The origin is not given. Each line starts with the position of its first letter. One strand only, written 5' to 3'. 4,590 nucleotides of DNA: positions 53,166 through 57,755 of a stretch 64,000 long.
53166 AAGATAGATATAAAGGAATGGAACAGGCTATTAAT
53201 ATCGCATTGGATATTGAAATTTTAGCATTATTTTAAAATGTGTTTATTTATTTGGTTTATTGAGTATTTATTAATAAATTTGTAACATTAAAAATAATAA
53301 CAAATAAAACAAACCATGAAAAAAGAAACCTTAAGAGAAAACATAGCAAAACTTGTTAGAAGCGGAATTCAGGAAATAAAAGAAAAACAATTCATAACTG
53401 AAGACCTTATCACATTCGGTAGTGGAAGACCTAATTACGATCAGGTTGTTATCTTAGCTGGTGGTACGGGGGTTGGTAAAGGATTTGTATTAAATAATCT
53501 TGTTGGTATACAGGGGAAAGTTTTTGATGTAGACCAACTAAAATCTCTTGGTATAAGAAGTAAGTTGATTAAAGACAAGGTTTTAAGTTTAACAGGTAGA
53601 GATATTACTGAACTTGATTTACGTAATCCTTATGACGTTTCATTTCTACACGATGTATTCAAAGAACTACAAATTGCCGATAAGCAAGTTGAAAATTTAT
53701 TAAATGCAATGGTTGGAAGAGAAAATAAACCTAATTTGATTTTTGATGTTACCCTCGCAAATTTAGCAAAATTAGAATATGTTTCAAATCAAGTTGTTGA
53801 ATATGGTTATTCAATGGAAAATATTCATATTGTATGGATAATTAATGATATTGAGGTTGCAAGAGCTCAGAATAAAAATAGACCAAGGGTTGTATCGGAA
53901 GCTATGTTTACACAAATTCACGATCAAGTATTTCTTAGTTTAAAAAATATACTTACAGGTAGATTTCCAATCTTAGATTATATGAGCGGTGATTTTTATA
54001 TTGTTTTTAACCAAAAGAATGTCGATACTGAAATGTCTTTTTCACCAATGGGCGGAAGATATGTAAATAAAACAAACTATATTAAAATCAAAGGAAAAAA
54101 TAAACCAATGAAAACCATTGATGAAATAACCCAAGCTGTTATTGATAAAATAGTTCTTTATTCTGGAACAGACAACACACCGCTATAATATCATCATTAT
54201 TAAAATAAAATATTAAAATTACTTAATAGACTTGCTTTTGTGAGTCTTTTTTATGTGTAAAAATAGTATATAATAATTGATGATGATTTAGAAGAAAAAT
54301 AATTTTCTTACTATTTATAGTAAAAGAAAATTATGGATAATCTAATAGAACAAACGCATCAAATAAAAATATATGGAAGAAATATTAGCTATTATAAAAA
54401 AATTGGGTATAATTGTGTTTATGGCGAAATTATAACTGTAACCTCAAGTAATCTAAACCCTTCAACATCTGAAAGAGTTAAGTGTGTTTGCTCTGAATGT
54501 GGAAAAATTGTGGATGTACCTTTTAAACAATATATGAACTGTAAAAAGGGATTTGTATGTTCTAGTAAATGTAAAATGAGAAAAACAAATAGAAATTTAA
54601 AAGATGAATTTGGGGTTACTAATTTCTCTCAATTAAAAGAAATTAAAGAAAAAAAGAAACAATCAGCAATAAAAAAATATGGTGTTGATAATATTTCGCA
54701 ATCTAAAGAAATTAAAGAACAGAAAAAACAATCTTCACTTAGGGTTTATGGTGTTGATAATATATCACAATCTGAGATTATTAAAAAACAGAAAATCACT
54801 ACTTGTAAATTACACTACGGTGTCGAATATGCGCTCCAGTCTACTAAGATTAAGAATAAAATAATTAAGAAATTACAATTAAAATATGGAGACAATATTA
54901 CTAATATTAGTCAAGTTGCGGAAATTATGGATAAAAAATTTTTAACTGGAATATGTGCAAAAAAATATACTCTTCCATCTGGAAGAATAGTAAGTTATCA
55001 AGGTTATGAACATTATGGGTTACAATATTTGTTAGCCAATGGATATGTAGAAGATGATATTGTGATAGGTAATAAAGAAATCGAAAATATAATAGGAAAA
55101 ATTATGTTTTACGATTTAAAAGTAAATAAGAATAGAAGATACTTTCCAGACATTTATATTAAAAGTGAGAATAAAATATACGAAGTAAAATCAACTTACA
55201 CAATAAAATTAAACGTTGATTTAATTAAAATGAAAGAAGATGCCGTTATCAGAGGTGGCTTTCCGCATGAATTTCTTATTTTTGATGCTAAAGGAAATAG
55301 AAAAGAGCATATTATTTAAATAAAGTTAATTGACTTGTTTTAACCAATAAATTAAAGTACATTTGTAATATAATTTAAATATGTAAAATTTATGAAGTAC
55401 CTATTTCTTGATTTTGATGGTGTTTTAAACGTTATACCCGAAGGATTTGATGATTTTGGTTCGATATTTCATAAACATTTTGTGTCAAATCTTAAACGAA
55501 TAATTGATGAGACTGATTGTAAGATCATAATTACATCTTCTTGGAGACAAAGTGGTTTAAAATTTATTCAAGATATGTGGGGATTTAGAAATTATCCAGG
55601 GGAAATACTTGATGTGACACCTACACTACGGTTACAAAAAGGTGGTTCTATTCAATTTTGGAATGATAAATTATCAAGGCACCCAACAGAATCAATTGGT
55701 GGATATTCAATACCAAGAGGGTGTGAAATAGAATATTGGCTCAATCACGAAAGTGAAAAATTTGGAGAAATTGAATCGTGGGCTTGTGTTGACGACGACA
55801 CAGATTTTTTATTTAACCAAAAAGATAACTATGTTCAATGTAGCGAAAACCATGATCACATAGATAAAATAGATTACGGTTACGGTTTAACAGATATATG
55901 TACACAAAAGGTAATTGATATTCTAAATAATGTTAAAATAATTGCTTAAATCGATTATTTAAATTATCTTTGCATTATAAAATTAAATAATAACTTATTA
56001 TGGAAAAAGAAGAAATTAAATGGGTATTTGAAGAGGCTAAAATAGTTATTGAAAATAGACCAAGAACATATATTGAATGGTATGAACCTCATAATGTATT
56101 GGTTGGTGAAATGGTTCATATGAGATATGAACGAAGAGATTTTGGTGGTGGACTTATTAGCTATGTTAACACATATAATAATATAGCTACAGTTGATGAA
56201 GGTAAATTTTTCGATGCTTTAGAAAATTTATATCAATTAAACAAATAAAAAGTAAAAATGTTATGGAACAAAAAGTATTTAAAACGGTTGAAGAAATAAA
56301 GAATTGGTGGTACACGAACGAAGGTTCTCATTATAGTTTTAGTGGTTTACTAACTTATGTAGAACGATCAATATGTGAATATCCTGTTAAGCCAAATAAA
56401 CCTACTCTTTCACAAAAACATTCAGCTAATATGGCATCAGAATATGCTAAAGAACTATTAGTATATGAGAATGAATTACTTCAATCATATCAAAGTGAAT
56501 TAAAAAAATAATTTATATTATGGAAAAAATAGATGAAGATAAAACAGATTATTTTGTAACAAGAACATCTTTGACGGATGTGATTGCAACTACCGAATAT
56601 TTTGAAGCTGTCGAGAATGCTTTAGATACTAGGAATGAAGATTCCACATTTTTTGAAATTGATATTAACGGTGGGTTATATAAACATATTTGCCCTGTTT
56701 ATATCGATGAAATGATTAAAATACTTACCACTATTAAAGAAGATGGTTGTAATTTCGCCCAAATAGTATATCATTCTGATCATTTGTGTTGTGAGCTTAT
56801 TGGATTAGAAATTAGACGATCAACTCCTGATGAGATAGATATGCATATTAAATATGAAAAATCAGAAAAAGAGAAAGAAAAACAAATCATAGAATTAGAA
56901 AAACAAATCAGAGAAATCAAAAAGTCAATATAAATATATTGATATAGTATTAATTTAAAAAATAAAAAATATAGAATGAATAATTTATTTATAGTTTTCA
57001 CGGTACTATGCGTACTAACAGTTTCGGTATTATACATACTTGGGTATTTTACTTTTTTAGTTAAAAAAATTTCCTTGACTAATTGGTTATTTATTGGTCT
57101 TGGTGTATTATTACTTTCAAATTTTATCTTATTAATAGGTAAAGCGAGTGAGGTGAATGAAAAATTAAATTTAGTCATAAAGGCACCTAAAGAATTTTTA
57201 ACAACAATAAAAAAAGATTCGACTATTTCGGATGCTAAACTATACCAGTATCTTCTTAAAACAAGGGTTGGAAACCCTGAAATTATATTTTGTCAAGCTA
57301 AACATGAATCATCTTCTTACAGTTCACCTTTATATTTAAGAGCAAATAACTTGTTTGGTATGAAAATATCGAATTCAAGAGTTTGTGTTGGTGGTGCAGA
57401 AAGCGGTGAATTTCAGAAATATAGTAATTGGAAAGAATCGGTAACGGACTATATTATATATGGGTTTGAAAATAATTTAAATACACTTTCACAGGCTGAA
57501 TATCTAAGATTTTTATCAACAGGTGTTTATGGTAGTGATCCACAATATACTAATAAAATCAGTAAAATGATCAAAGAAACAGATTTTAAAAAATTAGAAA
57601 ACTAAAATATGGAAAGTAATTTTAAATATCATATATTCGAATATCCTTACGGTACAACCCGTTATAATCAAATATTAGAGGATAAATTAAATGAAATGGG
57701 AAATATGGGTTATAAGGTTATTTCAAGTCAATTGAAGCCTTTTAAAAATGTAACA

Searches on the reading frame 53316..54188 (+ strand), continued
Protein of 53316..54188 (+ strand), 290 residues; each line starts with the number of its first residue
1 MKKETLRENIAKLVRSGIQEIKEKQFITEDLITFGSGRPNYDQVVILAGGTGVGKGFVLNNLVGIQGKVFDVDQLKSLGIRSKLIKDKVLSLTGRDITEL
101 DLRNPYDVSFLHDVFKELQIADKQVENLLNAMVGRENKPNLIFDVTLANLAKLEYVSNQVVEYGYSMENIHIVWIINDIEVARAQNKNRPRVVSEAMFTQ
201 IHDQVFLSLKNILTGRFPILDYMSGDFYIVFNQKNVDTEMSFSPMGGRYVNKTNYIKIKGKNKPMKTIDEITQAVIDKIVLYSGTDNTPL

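Call 103: find_related_loci(query=A2, collection=viral_contigs, flank=10000)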
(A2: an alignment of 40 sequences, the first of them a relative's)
Query A2 (290 aa) in viral_contigs; peptide patterns used: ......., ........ (x = any residue, [..] = any of these).
600 stretches matched a pattern (row limit reached: there are more); 523 encode a relative of the query (tblastn E <= 1e-3); the best 80 are kept; 80 distinct loci.
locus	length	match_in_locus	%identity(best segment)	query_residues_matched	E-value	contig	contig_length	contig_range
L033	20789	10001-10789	47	24-282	9e-67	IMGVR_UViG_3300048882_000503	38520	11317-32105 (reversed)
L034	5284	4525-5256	47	24-261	7e-63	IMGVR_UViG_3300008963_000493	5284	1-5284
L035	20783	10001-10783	43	26-282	2e-62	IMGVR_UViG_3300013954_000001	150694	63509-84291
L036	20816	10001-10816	43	27-283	7e-62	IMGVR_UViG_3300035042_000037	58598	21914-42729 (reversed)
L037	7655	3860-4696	40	8-282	2e-61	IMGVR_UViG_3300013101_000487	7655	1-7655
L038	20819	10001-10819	43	1-265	5e-61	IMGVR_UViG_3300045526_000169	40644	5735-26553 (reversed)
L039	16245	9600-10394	42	22-283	8e-61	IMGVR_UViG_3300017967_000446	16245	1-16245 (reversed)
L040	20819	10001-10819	41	24-288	7e-61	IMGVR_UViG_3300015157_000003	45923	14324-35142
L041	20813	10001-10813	40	24-288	5e-61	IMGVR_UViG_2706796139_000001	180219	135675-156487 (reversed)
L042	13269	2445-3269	41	17-283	2e-60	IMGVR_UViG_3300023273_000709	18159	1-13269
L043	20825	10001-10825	41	17-283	2e-60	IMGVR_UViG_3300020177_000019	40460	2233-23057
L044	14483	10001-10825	41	17-283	2e-60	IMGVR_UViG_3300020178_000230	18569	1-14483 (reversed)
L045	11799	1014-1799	42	25-282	3e-60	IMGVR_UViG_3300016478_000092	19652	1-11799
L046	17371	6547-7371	40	16-282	5e-60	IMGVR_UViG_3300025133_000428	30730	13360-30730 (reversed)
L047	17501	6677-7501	40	16-282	5e-60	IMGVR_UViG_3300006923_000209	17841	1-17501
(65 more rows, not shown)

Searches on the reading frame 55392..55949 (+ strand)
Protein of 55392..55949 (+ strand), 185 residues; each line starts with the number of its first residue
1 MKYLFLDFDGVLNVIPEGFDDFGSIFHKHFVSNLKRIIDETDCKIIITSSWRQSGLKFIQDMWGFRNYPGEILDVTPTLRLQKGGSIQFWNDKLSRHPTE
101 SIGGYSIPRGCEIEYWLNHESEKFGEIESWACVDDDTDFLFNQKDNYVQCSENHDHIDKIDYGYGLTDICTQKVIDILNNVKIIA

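Call 3: search_protein_families(library=pfam, proteins=[window:55392-55949:+], max_evalue=0.01)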
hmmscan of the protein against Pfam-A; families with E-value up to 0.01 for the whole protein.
window:55392-55949:+ (185 aa): 1 family
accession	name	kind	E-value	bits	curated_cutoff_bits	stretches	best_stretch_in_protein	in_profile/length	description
PF18143.6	HAD_SAK_2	-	4.7e-20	72.8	27.5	1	3-152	1-130/139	HAD domain in Swiss Army Knife RNA repair proteins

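Call 6: search_protein_families(library=phrogs, proteins=[window:55392-55949:+], max_evalue=0.001)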
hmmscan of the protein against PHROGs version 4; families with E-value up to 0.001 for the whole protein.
window:55392-55949:+ (185 aa): 2 families
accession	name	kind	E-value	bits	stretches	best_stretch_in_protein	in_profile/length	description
phrog_1818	-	unknown function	4.1e-19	69.8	1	1-179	5-153/161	-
phrog_38681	-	unknown function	2.8e-06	28.3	1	109-181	27-92/101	-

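Call 39: search_protein_families(library=ncbifam, proteins=[window:55392-55949:+], max_evalue=0.01)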
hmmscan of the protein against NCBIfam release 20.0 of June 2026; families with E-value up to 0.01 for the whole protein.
window:55392-55949:+ (185 aa): 0 families

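Call 94: find_related_loci(query=window:55392-55949:+, collection=viral_contigs, flank=10000)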
Query window:55392-55949:+ (185 aa) in viral_contigs; peptide patterns used: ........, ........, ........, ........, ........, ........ (x = any residue, [..] = any of these).
7 stretches matched a pattern; 2 encode a relative of the query (tblastn E <= 1e-3); 2 distinct loci.
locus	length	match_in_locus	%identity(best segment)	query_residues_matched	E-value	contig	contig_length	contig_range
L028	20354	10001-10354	39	1-102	2e-16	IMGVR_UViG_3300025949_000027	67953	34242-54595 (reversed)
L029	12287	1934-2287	39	1-102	2e-16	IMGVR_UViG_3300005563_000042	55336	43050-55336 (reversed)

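Call 99: search_protein_families(library=pfam, proteins=[L028:4990-5862:+, L028:5859-7319:+, L028:7244-8518:+, L028:9228-10004:+, L028:10533-11273:+, L028:12428-12835:+, L028:13149-13775:+], max_evalue=0.001)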
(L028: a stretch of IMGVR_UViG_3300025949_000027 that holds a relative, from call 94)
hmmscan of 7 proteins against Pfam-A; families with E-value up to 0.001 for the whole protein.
L028:4990-5862:+ (290 aa): 1 family
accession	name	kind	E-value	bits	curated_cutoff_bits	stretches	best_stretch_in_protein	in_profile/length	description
PF00156.33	Pribosyltran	-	7.7e-09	35.5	26.3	1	149-229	29-114/158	Phosphoribosyl transferase domain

L028:5859-7319:+ (486 aa): 2 families
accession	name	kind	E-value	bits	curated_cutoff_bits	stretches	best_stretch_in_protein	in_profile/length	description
PF04095.22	NAPRTase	-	2.3e-40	139.3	20.8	1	180-443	3-222/239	Nicotinate phosphoribosyltransferase (NAPRTase) family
PF18127.6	NAMPT_N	-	7.8e-12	45.8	25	1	4-56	3-53/98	Nicotinamide phosphoribosyltransferase, N-terminal domain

L028:7244-8518:+ (424 aa): 0 families

L028:9228-10004:+ (258 aa): 1 family
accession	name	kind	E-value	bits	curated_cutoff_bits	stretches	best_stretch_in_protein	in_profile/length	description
PF05866.16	RusA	-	2.2e-09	38.4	22.8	1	142-255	2-124/124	Endodeoxyribonuclease RusA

L028:10533-11273:+ (246 aa): 2 families
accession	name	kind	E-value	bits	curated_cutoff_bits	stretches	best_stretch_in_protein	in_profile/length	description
PF04446.17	Thg1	-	4.5e-29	101.5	29.2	1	8-138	2-130/130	tRNAHis guanylyltransferase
PF14413.11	Thg1C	-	5e-06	27.2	26.3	1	141-217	2-88/116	Thg1 C terminal domain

L028:12428-12835:+ (135 aa): 0 families

L028:13149-13775:+ (208 aa): 0 families

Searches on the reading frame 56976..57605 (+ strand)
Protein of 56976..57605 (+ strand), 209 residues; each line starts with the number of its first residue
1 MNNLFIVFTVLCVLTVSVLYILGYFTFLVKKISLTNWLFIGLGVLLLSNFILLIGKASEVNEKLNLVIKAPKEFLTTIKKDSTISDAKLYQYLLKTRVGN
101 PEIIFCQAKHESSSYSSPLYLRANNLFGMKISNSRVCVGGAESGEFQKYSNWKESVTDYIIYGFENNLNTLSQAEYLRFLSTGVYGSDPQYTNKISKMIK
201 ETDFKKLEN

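Call 5: search_protein_families(library=pfam, proteins=[window:56976-57605:+], max_evalue=0.01)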
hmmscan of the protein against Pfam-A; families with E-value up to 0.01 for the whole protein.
window:56976-57605:+ (209 aa): 1 family
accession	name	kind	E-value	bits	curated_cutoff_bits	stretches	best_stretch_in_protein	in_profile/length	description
PF01832.25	Glucosaminidase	-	3.8e-16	60.3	30.2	1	90-202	4-121/123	Mannosyl-glycoprotein endo-beta-N-acetylglucosaminidase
